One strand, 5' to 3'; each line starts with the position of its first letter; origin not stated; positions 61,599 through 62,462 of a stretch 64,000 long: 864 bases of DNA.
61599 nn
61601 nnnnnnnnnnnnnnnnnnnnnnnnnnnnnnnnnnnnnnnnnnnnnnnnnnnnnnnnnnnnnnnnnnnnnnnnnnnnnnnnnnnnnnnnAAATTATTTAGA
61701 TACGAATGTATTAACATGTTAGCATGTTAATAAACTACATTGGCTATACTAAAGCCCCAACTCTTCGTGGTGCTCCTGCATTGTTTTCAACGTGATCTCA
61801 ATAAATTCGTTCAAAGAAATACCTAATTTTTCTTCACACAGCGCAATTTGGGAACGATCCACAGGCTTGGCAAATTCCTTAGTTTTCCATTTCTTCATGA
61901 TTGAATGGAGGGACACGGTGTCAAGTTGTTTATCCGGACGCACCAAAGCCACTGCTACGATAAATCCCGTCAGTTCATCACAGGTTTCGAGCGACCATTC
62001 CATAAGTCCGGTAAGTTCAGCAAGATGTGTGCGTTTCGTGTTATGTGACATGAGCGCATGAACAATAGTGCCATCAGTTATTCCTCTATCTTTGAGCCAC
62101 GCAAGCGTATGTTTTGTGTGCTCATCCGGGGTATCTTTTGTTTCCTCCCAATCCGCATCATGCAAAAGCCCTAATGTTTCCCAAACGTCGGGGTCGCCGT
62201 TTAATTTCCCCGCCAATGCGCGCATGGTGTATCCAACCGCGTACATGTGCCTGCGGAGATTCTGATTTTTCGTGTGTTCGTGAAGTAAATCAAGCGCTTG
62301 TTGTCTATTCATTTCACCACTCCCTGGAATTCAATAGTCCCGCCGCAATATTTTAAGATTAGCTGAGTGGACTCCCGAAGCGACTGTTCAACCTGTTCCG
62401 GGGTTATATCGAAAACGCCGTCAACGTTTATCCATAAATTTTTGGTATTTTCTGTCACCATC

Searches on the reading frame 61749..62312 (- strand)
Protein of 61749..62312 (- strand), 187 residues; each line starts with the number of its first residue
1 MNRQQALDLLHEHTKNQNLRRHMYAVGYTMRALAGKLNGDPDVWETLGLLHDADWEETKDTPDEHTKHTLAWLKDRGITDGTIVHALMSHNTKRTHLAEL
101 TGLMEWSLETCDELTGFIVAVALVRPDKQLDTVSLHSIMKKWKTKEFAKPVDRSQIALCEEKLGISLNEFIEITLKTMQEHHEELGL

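Call 8: search_protein_families(library=pfam, proteins=[window:61749-62312:-], max_evalue=0.001)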
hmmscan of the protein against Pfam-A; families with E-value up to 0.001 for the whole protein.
window:61749-62312:- (187 aa): 1 family
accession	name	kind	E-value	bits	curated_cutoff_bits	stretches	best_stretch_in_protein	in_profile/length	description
PF01966.28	HD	-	9.2e-06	26.4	22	1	21-95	3-90/116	HD domain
